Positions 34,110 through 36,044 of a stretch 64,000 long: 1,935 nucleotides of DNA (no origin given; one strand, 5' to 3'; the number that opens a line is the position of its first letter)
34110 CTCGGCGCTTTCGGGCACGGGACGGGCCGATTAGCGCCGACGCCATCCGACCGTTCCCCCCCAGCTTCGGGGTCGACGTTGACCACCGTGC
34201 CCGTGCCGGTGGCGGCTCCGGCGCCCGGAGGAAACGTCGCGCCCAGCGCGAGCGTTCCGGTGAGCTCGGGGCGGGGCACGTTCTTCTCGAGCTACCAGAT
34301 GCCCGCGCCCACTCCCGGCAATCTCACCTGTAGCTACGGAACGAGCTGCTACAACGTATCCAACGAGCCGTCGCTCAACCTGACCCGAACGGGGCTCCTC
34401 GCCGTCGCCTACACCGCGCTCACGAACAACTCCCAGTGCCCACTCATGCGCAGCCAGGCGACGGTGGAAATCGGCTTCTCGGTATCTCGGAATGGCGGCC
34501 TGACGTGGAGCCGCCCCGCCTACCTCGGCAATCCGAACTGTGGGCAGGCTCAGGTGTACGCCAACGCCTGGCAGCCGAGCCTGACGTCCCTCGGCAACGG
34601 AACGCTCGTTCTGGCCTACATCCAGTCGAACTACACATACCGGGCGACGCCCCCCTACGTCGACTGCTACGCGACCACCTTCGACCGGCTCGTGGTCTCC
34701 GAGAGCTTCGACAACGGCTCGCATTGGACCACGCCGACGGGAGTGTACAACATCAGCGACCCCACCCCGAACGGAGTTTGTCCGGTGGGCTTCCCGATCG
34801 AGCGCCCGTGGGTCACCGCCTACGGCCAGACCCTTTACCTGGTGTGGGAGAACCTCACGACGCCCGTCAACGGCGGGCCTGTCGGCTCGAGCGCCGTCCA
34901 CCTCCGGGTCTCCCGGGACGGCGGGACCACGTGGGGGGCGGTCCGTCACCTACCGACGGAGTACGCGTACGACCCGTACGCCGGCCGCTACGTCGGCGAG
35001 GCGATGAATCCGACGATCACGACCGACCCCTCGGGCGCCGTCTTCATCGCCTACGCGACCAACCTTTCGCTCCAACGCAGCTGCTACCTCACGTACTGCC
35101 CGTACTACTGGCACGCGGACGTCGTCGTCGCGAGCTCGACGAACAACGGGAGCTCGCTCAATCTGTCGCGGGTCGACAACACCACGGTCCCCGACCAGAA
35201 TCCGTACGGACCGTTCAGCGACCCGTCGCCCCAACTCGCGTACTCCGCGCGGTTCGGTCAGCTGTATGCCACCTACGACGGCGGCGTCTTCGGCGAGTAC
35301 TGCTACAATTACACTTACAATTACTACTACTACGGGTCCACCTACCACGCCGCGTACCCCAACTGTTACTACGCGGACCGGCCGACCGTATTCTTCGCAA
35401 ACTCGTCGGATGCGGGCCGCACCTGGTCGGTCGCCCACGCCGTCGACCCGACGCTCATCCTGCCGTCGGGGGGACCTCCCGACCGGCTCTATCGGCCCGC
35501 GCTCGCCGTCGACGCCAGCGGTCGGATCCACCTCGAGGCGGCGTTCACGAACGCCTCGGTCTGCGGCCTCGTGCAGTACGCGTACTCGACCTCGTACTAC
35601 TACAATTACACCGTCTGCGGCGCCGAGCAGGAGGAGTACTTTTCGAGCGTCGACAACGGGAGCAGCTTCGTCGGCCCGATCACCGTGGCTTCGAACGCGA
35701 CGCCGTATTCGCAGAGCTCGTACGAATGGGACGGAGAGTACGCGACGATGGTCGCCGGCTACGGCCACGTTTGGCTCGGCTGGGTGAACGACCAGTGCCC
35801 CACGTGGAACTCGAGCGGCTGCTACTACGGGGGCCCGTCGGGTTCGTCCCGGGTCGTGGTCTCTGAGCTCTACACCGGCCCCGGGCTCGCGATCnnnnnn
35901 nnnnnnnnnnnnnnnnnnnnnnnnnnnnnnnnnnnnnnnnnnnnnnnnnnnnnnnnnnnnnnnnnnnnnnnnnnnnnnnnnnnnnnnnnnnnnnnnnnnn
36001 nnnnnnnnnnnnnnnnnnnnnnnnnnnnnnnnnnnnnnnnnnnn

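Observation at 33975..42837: Two tandem ~1500-aa paralogous surface proteins: Asp-box propeller plus alternating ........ and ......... modules, Tyr/Cys-rich inserts, C-terminal TM anchors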

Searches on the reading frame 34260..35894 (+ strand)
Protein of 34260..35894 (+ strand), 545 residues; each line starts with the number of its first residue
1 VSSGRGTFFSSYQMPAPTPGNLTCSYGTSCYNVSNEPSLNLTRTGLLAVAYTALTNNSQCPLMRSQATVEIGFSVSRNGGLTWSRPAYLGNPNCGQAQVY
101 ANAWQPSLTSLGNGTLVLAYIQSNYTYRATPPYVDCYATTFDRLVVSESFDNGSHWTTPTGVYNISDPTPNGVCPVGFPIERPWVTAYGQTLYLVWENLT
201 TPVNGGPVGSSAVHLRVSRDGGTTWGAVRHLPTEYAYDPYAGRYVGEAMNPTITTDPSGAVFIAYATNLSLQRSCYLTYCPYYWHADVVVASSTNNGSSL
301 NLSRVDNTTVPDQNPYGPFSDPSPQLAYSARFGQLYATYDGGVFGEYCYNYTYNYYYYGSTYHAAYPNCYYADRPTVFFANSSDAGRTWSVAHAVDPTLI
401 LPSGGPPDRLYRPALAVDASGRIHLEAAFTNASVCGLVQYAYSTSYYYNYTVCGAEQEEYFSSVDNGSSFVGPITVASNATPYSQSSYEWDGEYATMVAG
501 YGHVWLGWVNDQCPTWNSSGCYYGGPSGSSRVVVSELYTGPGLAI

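Call 26: find_related_loci(query=A1, collection=genome_contigs, flank=10000)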
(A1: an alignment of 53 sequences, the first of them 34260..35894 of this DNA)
Query A1 (545 aa) in genome_contigs; peptide patterns used: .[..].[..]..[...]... (x = any residue, [..] = any of these).
99 stretches matched a pattern; 37 encode a relative of the query (tblastn E <= 1e-3); 33 distinct loci.
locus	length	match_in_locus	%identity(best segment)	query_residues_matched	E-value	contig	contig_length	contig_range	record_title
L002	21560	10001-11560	46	1-545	2e-131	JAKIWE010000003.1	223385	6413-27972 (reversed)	MAG: Thermoplasmata archaeon isolate AcS5-107 NODE_58_length_223385_cov_22.236533, whole genome shotgun sequence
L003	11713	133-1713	43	5-545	3e-116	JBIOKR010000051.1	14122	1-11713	MAG: Candidatus Lutacidiplasmatales archaeon isolate GcC5-34 k141_165027_length_14122_cov_60.0000, whole genome shotgun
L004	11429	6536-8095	43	3-545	6e-110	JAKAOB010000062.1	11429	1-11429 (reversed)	MAG: Thermoplasmata archaeon isolate YF1.bin107 NODE_6949_length_11429_cov_1.761104, whole genome shotgun sequence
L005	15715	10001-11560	41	3-545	2e-107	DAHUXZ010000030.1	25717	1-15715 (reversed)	MAG TPA_asm: Thermoplasmata archaeon isolate clean1967 NODE_30_length_25717_cov_6.594969, whole genome shotgun sequence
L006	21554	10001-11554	41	7-545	2e-106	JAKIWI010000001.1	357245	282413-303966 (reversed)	MAG: Thermoplasmata archaeon isolate AcS5-58 NODE_14_length_357245_cov_27.718469, whole genome shotgun sequence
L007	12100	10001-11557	42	5-545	1e-105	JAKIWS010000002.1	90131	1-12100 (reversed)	MAG: Thermoplasmata archaeon isolate SubAcS15-120 SubAcS15-120_2, whole genome shotgun sequence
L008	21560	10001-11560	41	7-545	7e-105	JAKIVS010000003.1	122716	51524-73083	MAG: Thermoplasmata archaeon isolate AcS1-3 NODE_143_length_122716_cov_13.234916, whole genome shotgun sequence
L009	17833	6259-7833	40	7-545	1e-104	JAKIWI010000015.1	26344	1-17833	MAG: Thermoplasmata archaeon isolate AcS5-58 NODE_5109_length_26344_cov_29.341512, whole genome shotgun sequence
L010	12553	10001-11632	40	2-545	4e-101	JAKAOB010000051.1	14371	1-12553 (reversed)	MAG: Thermoplasmata archaeon isolate YF1.bin107 NODE_4932_length_14371_cov_1.941098, whole genome shotgun sequence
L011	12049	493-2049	42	5-538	5e-100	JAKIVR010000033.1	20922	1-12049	MAG: Thermoplasmata archaeon isolate AcS11-62 AcS11-62_33, whole genome shotgun sequence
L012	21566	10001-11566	39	3-545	2e-95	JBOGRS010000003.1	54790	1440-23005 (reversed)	MAG: Thermoplasmata archaeon isolate SE1505_metabat2.bin.34 NODE_26_length_54790_cov_2.259371, whole genome shotgun sequ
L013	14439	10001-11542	38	2-542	1e-95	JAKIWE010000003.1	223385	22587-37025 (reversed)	MAG: Thermoplasmata archaeon isolate AcS5-107 NODE_58_length_223385_cov_22.236533, whole genome shotgun sequence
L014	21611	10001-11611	39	2-545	2e-94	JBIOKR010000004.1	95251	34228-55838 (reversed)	MAG: Candidatus Lutacidiplasmatales archaeon isolate GcC5-34 k141_582966_length_95251_cov_55.0000, whole genome shotgun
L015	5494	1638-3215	38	4-545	5e-91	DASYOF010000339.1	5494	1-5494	MAG TPA_asm: Thermoplasmata archaeon isolate SMAG_U4422 k141_2160913, whole genome shotgun sequence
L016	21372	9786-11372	40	2-545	2e-90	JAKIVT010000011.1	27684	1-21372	MAG: Thermoplasmata archaeon isolate AcS13-54 AcS13-54_11, whole genome shotgun sequence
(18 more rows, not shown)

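Call 31: predict_structure(alignment_id=A1)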
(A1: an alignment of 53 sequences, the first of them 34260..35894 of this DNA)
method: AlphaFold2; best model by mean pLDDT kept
length: 545 residues; sequences in the alignment: 53
mean_pLDDT: 89.6   pTM: 0.91
mean pLDDT of the five models: 89.6, 88.4, 88.4, 87.4, 87.3
residues with pLDDT >= 90: 364; 70-90: 133; 50-70: 41; < 50: 7
segments of 3 or more residues with pLDDT < 50: 1-3, 543-545
pLDDT, mean of each block of 10 residues (from residue 1): 66 94 86 95 98 96 93 97 96 93 97 98 85 84 97 97 81 82 97 94 59 97 97 89 87 98 96 88 94 96 96 78 95 98 92 65 70 96 97 97 93 97 97 88 80 91 98 89 65 94 96 85 84 92 51
secondary structure, 60 per line:
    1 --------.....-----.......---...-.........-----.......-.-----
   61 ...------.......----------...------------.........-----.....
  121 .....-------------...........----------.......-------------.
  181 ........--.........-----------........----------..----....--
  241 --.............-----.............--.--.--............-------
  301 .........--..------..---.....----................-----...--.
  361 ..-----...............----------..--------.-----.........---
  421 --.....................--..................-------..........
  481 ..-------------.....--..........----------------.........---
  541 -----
elements in order: E9-13 E22-25 E29-31 E33-41 E47-53 E70-76 E87-89 E102-110 E116-125 E139-149 E160-166 E180-188 E191-199 E211-218 E235-238 E243-255 E261-273 E282-293 E301-309 E325-329 E334-349 E355-357 E360-362 E368-382 E409-417 E423-443 E446-463 E471-482 E496-500 E503-512 E529-537

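Call 34: fold_search(model_id=the predicted structure, library=pdb)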
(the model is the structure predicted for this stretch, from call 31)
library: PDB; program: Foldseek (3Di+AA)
matches with E <= 10: 748; with E <= 0.001: 311
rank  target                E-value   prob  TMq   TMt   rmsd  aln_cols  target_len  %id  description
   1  3h71_A                1.7e-11  1.00  0.39  0.44  13.1       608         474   10  Crystal structure of Streptococcus pneumoniae D39 neuraminidase A precursor (NanA) (released 2009-05-12)
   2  3h71_B                4.7e-11  1.00  0.41  0.45  12.1       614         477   10  Crystal structure of Streptococcus pneumoniae D39 neuraminidase A precursor (NanA) (released 2009-05-12)
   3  2w20_B                1.8e-10  1.00  0.39  0.44  12.7       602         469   11  Structure of the catalytic domain of the native NanA sialidase from Streptococcus pneumoniae (released 2008-12-23)
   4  2ya4_A                2.3e-10  1.00  0.38  0.43  12.6       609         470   11  Crystal structure of Streptococcus pneumoniae NanA (TIGR4) (released 2011-04-27)
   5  7p1s_A                2.8e-10  1.00  0.39  0.52  10.5       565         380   10  Structure of KDNase from Trichophyton Rubrum in complex with 2,3-didehydro-2,3-dideoxy-D-glycero-D-galacto-nonulosonic (released 2021-10-20)
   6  2w20_A                2.8e-10  1.00  0.39  0.44  12.7       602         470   11  Structure of the catalytic domain of the native NanA sialidase from Streptococcus pneumoniae (released 2008-12-23)
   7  7a54_A                3.1e-10  1.00  0.38  0.43  13.1       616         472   10  Two copies of the catalytic domain of NanA sialidase from Streptococcus pneumoniae juxtaposed in the P212121 space gro (released 2020-11-18)
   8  7p1r_A                4.4e-10  1.00  0.38  0.50   9.0       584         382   11  Structure of Trichophyton Rubrum KDNase in complex with 2,3-difluoro-KDN (released 2021-10-20)
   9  2ya7_A                4.6e-10  1.00  0.38  0.42  12.8       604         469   11  Crystal structure of Streptococcus pneumoniae NanA (TIGR4) in complex with Zanamivir (released 2011-04-27)
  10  2ber                  4.6e-10  1.00  0.37  0.34  20.4       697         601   14  Y370G Active Site Mutant of the Sialidase from Micromonospora viridifaciens in complex with beta-Neu5Ac (sialic acid). (released 2005-04-04)
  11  7p1s_B                5.1e-10  1.00  0.39  0.52  10.6       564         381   10  Structure of KDNase from Trichophyton Rubrum in complex with 2,3-didehydro-2,3-dideoxy-D-glycero-D-galacto-nonulosonic (released 2021-10-20)
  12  4x4a                  5.6e-10  1.00  0.32  0.35  14.2       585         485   10  Crystal structure of the intramolecular trans-sialidase from Ruminococcus gnavus in complex with 2,7-Anhydro-Neu5Ac (released 2015-07-22)
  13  2ya4_B                5.9e-10  1.00  0.39  0.44  12.5       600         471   11  Crystal structure of Streptococcus pneumoniae NanA (TIGR4) (released 2011-04-27)
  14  7p1e                  6.5e-10  1.00  0.38  0.50  11.1       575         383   11  Structure of KDNase from Aspergillus Terrerus in complex with 2,3-difluoro-2-keto-3-deoxynononic acid (released 2021-10-20)
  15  8u2a                  7.6e-10  1.00  0.38  0.44  11.0       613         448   12  Crystal structure of NanI in complex with Neu5,9Ac (released 2024-09-04)
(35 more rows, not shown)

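Call 70: find_homologous_proteins(query=A4, max_evalue=0.001)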
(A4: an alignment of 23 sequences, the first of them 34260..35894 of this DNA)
Query A4 (23 sequences) (545 aa, profile of the alignment): 141 proteins with E <= 0.001 among 8000 candidates; the best 120 are listed.
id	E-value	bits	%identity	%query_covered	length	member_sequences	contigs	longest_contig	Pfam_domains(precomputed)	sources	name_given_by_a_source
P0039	3.4e-180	619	43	99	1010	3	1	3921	PF13088.13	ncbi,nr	ncbi:MAG: glycoside hydrolase, partial [Thermoplasmata archaeon]|nr:glycoside hydrolase [Thermoplasm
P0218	9.4e-156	538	38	100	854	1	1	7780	PF13088.13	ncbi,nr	ncbi:MAG TPA: hypothetical protein VJQ43_06325, partial [Thermoplasmata archaeon]|nr:hypothetical pr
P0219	2.9e-153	530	41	99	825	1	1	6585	PF13088.13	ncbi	ncbi:MAG: sialidase family protein, partial [Candidatus Lutacidiplasmatales archaeon]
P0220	6.7e-151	522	42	99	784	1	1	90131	PF13088.13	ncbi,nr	ncbi:MAG: glycoside hydrolase, partial [Thermoplasmata archaeon]|nr:glycoside hydrolase [Thermoplasm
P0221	8.5e-151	522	39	98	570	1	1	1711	PF13088.13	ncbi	ncbi:MAG TPA: sialidase family protein, partial [Thermoplasmata archaeon]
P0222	6.5e-148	512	36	100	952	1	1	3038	-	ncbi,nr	ncbi:MAG: hypothetical protein L3K23_10975, partial [Thermoplasmata archaeon]|nr:hypothetical protei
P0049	2.2e-143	497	39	100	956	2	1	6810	PF13088.13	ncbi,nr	ncbi:MAG: glycoside hydrolase, partial [Thermoplasmata archaeon]|nr:glycoside hydrolase [Thermoplasm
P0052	2.6e-137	477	37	100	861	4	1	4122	PF13088.13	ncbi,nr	ncbi:MAG: glycoside hydrolase, partial [Thermoplasmata archaeon]|nr:glycoside hydrolase [Thermoplasm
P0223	5.5e-90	321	42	54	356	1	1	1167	PF13088.13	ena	-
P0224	1.0e-87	313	50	45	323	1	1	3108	PF13088.13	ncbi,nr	ncbi:MAG TPA: sialidase family protein, partial [Thermoplasmata archaeon]|nr:sialidase family protei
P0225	1.8e-87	313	39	63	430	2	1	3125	PF13088.13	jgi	jgi:hypothetical protein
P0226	8.1e-20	89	26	35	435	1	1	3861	PF02012.27,PF13088.13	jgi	jgi:BNR repeat-like domain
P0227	2.6e-17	81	25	44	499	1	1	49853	PF21471.4,PF02012.27,PF13088.13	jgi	-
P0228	9.0e-17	79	21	60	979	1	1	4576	PF01833.31,PF15892.12,PF21471.4,PF02012.27,PF13088.13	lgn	-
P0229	1.3e-16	79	21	44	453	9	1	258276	PF02012.27,PF13088.13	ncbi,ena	-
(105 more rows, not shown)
